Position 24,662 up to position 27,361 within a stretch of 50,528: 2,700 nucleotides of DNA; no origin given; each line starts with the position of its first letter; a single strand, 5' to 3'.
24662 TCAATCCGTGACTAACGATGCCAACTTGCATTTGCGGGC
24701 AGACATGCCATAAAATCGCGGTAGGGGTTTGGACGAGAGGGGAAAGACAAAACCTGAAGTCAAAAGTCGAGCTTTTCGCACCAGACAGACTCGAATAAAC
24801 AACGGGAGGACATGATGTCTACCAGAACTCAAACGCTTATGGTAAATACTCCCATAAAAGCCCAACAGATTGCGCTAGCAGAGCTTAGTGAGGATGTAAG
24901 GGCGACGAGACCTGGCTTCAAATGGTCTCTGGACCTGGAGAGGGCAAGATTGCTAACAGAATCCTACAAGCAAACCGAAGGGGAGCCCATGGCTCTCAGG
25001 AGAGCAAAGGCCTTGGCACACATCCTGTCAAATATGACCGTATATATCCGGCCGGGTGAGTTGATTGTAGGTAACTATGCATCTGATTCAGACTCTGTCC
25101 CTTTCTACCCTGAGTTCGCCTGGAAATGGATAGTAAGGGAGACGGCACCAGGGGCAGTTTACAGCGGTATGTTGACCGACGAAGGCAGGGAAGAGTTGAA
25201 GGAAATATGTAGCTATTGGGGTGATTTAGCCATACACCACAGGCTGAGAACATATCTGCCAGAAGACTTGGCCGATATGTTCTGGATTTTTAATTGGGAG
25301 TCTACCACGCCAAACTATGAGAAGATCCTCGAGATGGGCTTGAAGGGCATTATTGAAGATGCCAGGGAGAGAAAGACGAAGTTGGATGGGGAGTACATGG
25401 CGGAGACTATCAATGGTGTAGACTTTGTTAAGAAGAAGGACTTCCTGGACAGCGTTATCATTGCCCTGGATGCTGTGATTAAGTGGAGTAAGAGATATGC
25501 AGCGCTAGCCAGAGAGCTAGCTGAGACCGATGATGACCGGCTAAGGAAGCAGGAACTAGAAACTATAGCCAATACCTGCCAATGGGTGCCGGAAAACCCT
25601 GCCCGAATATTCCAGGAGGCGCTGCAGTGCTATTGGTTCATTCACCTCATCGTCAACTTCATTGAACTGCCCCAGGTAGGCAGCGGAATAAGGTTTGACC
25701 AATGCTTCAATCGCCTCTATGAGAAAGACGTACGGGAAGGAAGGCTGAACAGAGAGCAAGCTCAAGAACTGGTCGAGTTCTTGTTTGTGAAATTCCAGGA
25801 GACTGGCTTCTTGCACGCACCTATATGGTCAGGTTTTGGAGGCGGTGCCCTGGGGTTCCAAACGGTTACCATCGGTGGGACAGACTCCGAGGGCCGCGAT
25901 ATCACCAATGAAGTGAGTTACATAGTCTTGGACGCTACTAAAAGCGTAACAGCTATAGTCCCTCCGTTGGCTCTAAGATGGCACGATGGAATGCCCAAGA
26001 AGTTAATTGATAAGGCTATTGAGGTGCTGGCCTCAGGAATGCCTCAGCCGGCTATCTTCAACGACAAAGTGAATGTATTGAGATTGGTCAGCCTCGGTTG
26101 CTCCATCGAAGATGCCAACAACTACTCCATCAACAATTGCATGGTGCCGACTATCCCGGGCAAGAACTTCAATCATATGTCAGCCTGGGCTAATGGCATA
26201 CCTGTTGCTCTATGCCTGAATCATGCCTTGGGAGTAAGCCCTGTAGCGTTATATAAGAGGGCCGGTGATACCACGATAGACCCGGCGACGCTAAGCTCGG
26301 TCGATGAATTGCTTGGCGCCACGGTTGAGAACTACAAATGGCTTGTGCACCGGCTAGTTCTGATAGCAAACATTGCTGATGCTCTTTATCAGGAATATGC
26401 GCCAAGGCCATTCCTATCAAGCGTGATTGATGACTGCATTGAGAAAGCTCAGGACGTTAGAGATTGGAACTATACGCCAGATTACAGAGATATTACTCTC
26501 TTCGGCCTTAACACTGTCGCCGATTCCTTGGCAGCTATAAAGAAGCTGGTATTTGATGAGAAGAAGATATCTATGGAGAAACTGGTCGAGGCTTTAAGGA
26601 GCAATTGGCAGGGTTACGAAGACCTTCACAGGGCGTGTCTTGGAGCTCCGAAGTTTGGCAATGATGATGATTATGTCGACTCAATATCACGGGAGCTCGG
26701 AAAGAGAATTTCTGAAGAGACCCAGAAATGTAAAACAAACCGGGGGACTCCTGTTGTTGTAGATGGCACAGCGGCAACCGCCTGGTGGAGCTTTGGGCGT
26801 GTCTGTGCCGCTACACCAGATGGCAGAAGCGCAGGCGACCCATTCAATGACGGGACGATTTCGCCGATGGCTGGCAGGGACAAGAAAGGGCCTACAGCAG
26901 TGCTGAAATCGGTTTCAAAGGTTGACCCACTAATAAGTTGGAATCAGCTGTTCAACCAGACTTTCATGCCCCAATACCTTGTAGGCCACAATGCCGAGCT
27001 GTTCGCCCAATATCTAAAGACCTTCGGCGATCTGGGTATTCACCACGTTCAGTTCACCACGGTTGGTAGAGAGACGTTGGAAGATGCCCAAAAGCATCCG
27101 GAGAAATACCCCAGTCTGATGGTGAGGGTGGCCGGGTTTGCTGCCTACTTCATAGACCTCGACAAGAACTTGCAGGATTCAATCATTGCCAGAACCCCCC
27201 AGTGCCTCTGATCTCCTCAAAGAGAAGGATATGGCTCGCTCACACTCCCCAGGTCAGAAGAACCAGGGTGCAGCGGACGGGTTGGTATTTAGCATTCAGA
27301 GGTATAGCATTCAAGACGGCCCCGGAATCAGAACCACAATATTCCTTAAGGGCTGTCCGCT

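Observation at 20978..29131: Two dissimilar glycyl-radical enzymes served by one activase inside a CoA-ester catabolic island: a candidate undescribed anaerobic pathway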

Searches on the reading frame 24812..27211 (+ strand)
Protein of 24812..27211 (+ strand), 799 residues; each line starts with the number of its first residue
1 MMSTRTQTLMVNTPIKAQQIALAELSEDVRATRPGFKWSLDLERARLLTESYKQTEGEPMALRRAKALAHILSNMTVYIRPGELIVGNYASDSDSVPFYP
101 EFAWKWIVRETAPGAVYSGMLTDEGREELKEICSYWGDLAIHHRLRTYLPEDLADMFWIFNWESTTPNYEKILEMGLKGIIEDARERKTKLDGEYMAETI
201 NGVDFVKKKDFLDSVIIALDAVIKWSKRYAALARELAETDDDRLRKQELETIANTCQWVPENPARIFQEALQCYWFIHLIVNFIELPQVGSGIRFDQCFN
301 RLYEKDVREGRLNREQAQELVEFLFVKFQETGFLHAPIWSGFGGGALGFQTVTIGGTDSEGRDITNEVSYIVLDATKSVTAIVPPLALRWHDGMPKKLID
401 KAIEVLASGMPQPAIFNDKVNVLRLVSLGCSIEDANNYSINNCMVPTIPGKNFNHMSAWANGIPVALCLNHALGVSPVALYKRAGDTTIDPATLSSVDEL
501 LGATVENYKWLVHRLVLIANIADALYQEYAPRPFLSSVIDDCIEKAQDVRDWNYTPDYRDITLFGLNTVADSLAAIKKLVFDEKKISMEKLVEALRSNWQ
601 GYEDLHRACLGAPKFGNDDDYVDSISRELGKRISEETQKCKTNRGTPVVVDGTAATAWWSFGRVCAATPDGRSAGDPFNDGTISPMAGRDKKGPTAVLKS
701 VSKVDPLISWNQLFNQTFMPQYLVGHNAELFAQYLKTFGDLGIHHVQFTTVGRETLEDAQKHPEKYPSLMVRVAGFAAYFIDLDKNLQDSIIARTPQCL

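Call 4: search_protein_families(library=pfam, proteins=[window:24812-27211:+])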
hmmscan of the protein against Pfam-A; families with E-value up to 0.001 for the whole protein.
window:24812-27211:+ (799 aa): 2 families
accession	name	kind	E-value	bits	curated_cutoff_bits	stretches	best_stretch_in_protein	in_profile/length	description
PF02901.20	PFL-like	-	1.2e-164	549.9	24.3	1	39-649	20-634/647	Pyruvate formate lyase-like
PF01228.26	Gly_radical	-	4.9e-26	91.8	22.2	1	682-781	4-106/106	Glycine radical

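Call 7: search_solved_structures(query=window:24812-27211:+, max_evalue=0.00001)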
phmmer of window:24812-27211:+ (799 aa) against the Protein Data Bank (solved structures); distinct sequences matched with E-value up to 0.00001: 37.
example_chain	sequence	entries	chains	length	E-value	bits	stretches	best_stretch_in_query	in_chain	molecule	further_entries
1r8w_A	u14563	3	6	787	5.9e-138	464.4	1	38-797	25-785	glycerol dehydratase | B12-independent glycerol dehydratase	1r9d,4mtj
5i2a_A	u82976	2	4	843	5.3e-131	441.4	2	40-600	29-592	Diol-dehydratase | Diol dehydratase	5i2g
9f3w_A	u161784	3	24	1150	1.5e-125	423.4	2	39-795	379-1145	Choline trimethylamine-lyase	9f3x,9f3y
5ymr_B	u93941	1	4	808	4.7e-125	421.8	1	39-796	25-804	Formate acetyltransferase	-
6lon_B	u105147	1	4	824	2e-120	406.5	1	40-796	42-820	PFL2/glycerol dehydratase family glycyl radical enzyme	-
6vxc_A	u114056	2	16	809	8.1e-117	394.5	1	39-798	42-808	Trans-4-hydroxy-L-proline dehydratase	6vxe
8id1_A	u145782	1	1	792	1.1e-115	390.8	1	24-796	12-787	Formate C-acetyltransferase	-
9rco_A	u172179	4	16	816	1.6e-112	380.3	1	40-797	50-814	Glycyl radical protein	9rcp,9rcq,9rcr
5a0u_A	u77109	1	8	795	4.5e-110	372.2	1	39-795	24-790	CHOLINE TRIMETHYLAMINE LYASE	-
5a0z_A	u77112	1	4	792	4.5e-110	372.2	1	39-795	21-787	CHOLINE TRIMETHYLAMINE LYASE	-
8id0_A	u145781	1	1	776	3.1e-109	369.5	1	39-796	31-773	formate C-acetyltransferase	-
7kq3_A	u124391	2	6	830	4.4e-107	362.3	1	35-795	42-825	Isethionate sulfite-lyase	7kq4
5kdp_A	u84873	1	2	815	5.1e-107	362.1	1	39-795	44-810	Choline trimethylamine-lyase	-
5fay_A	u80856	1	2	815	7.5e-107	361.6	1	39-795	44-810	Choline trimethylamine-lyase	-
9ht9_A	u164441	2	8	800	8.9e-107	361.3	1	39-795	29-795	Choline trimethylamine-lyase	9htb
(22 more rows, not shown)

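Call 12: find_homologous_proteins(query=window:24812-27211:+, max_evalue=1e-50)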
Query window:24812-27211:+ (799 aa): 705 proteins with E <= 1e-50 among 8000 candidates; the best 120 are listed.
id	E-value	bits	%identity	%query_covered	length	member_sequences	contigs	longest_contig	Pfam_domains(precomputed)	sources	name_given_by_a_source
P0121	0.0e+0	1789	96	100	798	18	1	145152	PF02901.21,PF01228.27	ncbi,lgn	-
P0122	0.0e+0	1612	84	100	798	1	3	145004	PF02901.21,PF01228.27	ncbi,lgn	-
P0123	0.0e+0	1611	84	100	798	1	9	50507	PF02901.21,PF01228.27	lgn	-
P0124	0.0e+0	1611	84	100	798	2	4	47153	PF02901.21,PF01228.27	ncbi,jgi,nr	ncbi:MAG: hypothetical protein FJ005_07035 [Chloroflexi bacterium]|nr:hypothetical protein [Chlorofl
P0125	0.0e+0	1609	84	100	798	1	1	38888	PF02901.21,PF01228.27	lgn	-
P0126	0.0e+0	1605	84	100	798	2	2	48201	PF02901.21,PF01228.27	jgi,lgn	-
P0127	0.0e+0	1597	84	100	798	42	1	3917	PF02901.21,PF01228.27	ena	-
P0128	0.0e+0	1584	83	100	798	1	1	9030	PF02901.21,PF01228.27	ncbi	-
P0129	0.0e+0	1584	83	100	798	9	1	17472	PF02901.21,PF01228.27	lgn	-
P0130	0.0e+0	1572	84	100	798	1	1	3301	PF02901.21,PF01228.27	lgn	-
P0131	0.0e+0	1547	80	100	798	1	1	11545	PF02901.21,PF01228.27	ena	-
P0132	0.0e+0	1546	81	100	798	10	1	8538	PF02901.21,PF01228.27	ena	-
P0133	0.0e+0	1540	79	100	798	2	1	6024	PF02901.21,PF01228.27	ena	-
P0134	0.0e+0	1535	79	100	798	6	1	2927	PF02901.21,PF01228.27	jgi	-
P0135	0.0e+0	1495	78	100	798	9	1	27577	PF02901.21,PF01228.27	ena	-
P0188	0.0e+0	1401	73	100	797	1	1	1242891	PF02901.21,PF01228.27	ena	-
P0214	0.0e+0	1246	66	100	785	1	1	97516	PF02901.21,PF01228.27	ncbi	ncbi:MAG: pyruvate formate lyase family protein [Candidatus Lokiarchaeia archaeon]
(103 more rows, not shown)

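Call 18: find_encoding_contigs(protein=P0122, flank=10000, max_places=2)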
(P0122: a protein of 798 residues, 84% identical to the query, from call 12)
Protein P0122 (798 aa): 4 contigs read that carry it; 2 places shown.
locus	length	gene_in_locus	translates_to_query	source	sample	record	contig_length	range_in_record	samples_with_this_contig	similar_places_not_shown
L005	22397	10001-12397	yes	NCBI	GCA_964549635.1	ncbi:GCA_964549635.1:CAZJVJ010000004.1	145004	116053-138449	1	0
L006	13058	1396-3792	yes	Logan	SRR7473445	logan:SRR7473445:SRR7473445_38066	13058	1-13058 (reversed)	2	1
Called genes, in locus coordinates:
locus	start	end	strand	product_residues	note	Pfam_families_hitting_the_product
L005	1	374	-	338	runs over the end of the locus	PF02729:OTCace_N, PF00185:OTCace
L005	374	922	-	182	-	PF00156:Pribosyltran, PF14681:UPRTase (weak)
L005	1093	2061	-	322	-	PF01073:3Beta_HSD, PF01370:Epimerase, PF02719:Polysacc_synt_2, PF04321:RmlD_sub_bind, PF05368:NmrA, PF07993:NAD_binding_4, PF13460:NAD_binding_10, PF16363:GDP_Man_Dehyd, +2 more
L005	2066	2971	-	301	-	PF02129:Peptidase_S15 (weak), PF12146:Hydrolase_4, PF12697:Abhydrolase_6, PF00561:Abhydrolase_1, PF00326:Peptidase_S9 (faint)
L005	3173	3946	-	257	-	PF06750:A24_N_bact, PF01478:Peptidase_A24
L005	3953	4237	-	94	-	PF02597:ThiS (weak)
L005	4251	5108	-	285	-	PF00899:ThiF, PF03435:Sacchrp_dh_NADP (faint)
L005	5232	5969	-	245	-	PF00378:ECH_1, PF16113:ECH_2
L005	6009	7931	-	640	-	PF00724:Oxidored_FMN, PF01262:AlaDh_PNT_C (weak), PF00070:Pyr_redox (weak), PF00890:FAD_binding_2 (weak), PF07992:Pyr_redox_2, PF12831:FAD_oxidored, PF13738:Pyr_redox_3, PF00070:Pyr_redox, +7 more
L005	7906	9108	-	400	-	PF00478:IMPDH (faint), PF03060:NMO, PF01070:FMN_dh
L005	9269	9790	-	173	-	PF01047:MarR, PF12802:MarR_2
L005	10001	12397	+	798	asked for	PF02901:PFL-like, PF01228:Gly_radical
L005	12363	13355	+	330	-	PF04055:Radical_SAM, PF13353:Fer4_12, PF00037:Fer4 (faint), PF12837:Fer4_6 (faint), PF12838:Fer4_7 (weak), PF13237:Fer4_10 (weak)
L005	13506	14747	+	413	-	PF13458:Peripla_BP_6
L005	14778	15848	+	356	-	-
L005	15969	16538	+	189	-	-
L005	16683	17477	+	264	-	PF00378:ECH_1, PF16113:ECH_2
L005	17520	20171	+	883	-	PF00890:FAD_binding_2 (weak), PF01266:DAO, PF01494:FAD_binding_3 (weak), PF01593:Amino_oxidase, PF13450:NAD_binding_8, PF00970:FAD_binding_6, PF00175:NAD_binding_1, PF00111:Fer2, +5 more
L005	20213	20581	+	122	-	PF02036:SCP2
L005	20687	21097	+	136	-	PF02036:SCP2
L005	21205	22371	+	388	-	PF00465:Fe-ADH, PF13685:Fe-ADH_2, PF25137:ADH_Fe_C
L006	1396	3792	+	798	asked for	PF02901:PFL-like, PF01228:Gly_radical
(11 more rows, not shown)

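Call 19: find_encoding_contigs(protein=P0188, flank=10000, max_places=2)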
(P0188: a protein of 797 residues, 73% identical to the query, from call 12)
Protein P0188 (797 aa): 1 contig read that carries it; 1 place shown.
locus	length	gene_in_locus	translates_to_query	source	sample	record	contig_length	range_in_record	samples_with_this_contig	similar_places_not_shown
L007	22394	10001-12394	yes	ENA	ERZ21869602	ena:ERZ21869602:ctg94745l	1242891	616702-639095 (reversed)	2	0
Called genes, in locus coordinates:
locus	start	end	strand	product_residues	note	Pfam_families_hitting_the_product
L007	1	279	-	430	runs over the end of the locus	PF06808:DctM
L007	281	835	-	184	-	PF04290:DctQ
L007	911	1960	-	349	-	PF03480:DctP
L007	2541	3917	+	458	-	PF03972:MmgE_PrpD_N, PF19305:MmgE_PrpD_C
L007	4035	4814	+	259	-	PF00392:GntR, PF07702:UTRA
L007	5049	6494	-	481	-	PF02629:CoA_binding, PF13380:CoA_binding_2, PF13607:Succ_CoA_lig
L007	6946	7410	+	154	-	PF22381:Staph_reg_Sar_Rot, PF12802:MarR_2, PF01047:MarR, PF13463:HTH_27 (weak)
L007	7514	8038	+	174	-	PF01209:Ubie_methyltran, PF13847:Methyltransf_31, PF08241:Methyltransf_11, PF08242:Methyltransf_12 (weak), PF13649:Methyltransf_25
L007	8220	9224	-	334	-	PF14697:Fer4_21 (faint), PF00037:Fer4 (weak), PF12797:Fer4_2 (faint), PF12837:Fer4_6 (faint), PF12838:Fer4_7 (weak), PF13187:Fer4_9 (weak), PF13237:Fer4_10 (weak)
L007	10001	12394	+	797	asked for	PF02901:PFL-like, PF01228:Gly_radical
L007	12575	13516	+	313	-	PF13353:Fer4_12 (weak), PF04055:Radical_SAM, PF13187:Fer4_9 (faint), PF13237:Fer4_10 (faint), PF12797:Fer4_2 (faint), PF12838:Fer4_7, PF00037:Fer4 (weak), PF12837:Fer4_6 (weak), +2 more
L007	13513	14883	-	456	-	-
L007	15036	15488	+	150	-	PF02639:DUF188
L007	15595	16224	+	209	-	PF01841:Transglut_core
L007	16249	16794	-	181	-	PF00258:Flavodoxin_1, PF12641:Flavodoxin_3 (weak), PF12724:Flavodoxin_5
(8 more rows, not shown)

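Call 20: find_encoding_contigs(protein=P0214, flank=10000, max_places=2)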
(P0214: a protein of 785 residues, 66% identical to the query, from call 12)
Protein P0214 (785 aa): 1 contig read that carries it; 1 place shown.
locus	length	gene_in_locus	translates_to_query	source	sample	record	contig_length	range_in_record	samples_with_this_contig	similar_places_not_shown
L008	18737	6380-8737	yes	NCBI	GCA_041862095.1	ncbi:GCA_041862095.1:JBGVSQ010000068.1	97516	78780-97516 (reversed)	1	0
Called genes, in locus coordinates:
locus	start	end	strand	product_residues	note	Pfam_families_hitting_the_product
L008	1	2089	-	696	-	PF03190:Thioredox_DsbH, PF13899:Thioredoxin_7, PF07221:GlcNAc_2-epim (faint)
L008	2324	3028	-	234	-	-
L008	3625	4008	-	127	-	-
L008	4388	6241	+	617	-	PF04389:Peptidase_M28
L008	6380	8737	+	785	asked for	PF02901:PFL-like, PF01228:Gly_radical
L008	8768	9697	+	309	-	PF13353:Fer4_12 (weak), PF00037:Fer4 (faint), PF12837:Fer4_6 (faint), PF13237:Fer4_10 (weak), PF12838:Fer4_7 (weak), PF13187:Fer4_9 (weak), PF13353:Fer4_12, PF04055:Radical_SAM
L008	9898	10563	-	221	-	PF02607:B12-binding_2, PF02310:B12-binding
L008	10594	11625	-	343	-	PF01208:URO-D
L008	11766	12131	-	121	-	PF02036:SCP2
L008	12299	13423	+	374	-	PF21948:LplA-B_cat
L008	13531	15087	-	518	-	PF02771:Acyl-CoA_dh_N, PF02770:Acyl-CoA_dh_M, PF00441:Acyl-CoA_dh_1, PF08028:Acyl-CoA_dh_2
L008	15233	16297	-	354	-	PF13484:Fer4_16 (faint), PF00037:Fer4, PF13237:Fer4_10, PF14697:Fer4_21, PF12838:Fer4_7, PF13187:Fer4_9 (weak), PF00037:Fer4, PF12837:Fer4_6, +1 more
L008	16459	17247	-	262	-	-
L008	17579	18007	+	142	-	PF00293:NUDIX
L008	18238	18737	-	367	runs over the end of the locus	PF21948:LplA-B_cat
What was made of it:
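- The context includes β-oxidation-type and SCP2 genes (calls 18, 20).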

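Call 28: search_protein_families(library=ncbifam, proteins=[window:24812-27211:+], max_evalue=1e-10)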
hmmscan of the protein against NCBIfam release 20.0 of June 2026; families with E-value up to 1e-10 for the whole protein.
window:24812-27211:+ (799 aa): 11 families
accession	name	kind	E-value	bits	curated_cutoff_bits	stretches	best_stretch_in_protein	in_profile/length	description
TIGR01774.1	PFL2-3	subfamily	2e-167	558.8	678.2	1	39-796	19-783/786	formate C-acetyltransferase/glycerol dehydratase family glycyl radical enzyme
NF048011.1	SfplDhtHpsGDes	equivalog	2.5e-156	522.3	1000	1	37-795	37-817/821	(2S)-3-sulfopropanediol dehydratase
NF043068.1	glycl_HYPD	equivalog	1.1e-143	480.1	1100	1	39-797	17-782/784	trans-4-hydroxy-L-proline dehydratase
NF048009.1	SfplDhtHpfGKleb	equivalog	8.1e-129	431.1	1000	1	37-795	39-820/824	(2S)-3-sulfopropanediol dehydratase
NF007437.0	PRK09983.1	equivalog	1.2e-128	430.4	1109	1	40-796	19-762/765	formate C-acetyltransferase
TIGR04394.1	choline_CutC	equivalog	2.6e-128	429.8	1050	1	37-795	16-784/789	choline trimethylamine-lyase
NF033718.1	indole_decarb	equivalog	2.2e-113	380.2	1100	2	166-602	218-646/868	indoleacetate decarboxylase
NF033715.1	glycyl_HPDL_Lrg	equivalog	1.9e-88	297.3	1150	2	168-599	231-678/901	4-hydroxyphenylacetate decarboxylase large subunit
TIGR01255.1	pyr_form_ly_1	equivalog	4.9e-36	124.5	994.2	1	189-795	165-739/744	formate C-acetyltransferase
NF038360.1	rad_fix_GrcA3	exception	5.5e-17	61.6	158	1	733-795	11-73/78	autonomous glycyl radical cofactor GrcA3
NF008341.1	PRK11127.1-1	equivalog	1.7e-13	50.4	145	1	739-795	19-75/80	autonomous glycyl radical cofactor GrcA2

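Call 31: find_related_loci(query=A1, collection=genome_contigs, flank=10000)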
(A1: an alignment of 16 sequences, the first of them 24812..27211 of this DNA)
Query A1 (799 aa) in genome_contigs; peptide patterns used: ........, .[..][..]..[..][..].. (x = any residue, [..] = any of these).
102 stretches matched a pattern; 67 encode a relative of the query (tblastn E <= 1e-3); 63 distinct loci.
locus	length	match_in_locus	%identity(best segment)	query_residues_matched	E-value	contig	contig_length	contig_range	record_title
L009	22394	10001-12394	84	2-799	0e+0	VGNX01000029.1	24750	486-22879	MAG: Chloroflexi bacterium isolate M_DeepCast_200m_m2_208 M_DeepCast_200m_m2_208_Ga0194113_10002560, whole genome shotgu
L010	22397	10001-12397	82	1-799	0e+0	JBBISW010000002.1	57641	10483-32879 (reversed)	MAG: Chloroflexota bacterium isolate SLF170214_bin_382 NODE_378_length_57641_cov_11.474647, whole genome shotgun sequenc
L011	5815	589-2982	78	2-799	0e+0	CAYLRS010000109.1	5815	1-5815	MAG TPA_asm: uncultured Dehalococcoidales bacterium isolate binchicken_co91_488 genome assembly, contig: NODE_20272_leng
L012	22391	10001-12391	75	2-799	0e+0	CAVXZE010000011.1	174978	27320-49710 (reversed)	MAG: uncultured delta proteobacterium isolate MFD09779.bin.1.97 genome assembly, contig: contig_18171, whole genome shot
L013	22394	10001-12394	75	1-797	0e+0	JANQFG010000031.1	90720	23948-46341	MAG: bacterium isolate PL23a_bin.76 k99_5562875, whole genome shotgun sequence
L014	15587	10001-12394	76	2-799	0e+0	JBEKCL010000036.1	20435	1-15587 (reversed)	MAG: Dehalococcoidia bacterium isolate SPRUCE 159 SPRUCE_159_36, whole genome shotgun sequence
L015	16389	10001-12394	76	2-799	0e+0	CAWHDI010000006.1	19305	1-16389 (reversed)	MAG: uncultured Chloroflexia bacterium isolate MFD03726.bin.2.168 genome assembly, contig: contig_111258, whole genome s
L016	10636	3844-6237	75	2-799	0e+0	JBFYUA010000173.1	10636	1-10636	MAG: Dehalococcoidia bacterium isolate PPR_0282 PPR_0282.fa_k121_807135, whole genome shotgun sequence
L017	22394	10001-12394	75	2-799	0e+0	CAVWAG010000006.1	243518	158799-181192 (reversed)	MAG: uncultured Chloroflexia bacterium isolate MFD03726.bin.2.102 genome assembly, contig: contig_38848, whole genome sh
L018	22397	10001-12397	75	2-799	0e+0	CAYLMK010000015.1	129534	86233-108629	MAG TPA_asm: uncultured Thermodesulfobacteriota bacterium isolate binchicken_co274_253 genome assembly, contig: NODE_272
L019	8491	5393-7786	75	1-797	0e+0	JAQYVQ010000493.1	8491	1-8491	MAG: Syntrophobacteria bacterium isolate SG_15_bin2 SG_15_bin.2.orig_15_k141_3627232, whole genome shotgun sequence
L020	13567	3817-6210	76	2-799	0e+0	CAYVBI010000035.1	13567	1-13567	MAG TPA_asm: uncultured Dehalococcoidales bacterium isolate SRP178699_co1_305 genome assembly, contig: NODE_6011_length_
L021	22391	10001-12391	74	2-799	0e+0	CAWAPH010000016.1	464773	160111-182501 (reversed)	MAG: uncultured delta proteobacterium isolate MFD03804.bin.2.13 genome assembly, contig: contig_36025, whole genome shot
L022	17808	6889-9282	75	2-799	0e+0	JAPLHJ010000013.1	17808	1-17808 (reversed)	MAG: Chloroflexota bacterium isolate LacPavin_0419_WC70L_MAG_53_9 LacPavin_0419_WC70L_scaffold_26738, whole genome shotg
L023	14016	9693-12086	75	2-799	0e+0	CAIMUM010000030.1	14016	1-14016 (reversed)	MAG: uncultured Dehalococcoidia bacterium isolate A14_bin-2372 genome assembly, contig: bin-2372:030/231, whole genome s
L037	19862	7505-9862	63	1-799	0e+0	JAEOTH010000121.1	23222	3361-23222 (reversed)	MAG: Promethearchaeota archaeon isolate YT1_053 k127_23284800, whole genome shotgun sequence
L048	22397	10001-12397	74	1-799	0e+0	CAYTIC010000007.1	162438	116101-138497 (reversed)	MAG TPA_asm: uncultured Dehalococcoidales bacterium isolate SRP302447_co3_791 genome assembly, contig: NODE_256_length_1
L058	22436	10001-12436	51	2-799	0e+0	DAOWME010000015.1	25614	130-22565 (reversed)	MAG TPA_asm: Deltaproteobacteria bacterium isolate CSMAG_2994 CSMAG_2994_k141_344340_length_25614_cov_72.5087, whole gen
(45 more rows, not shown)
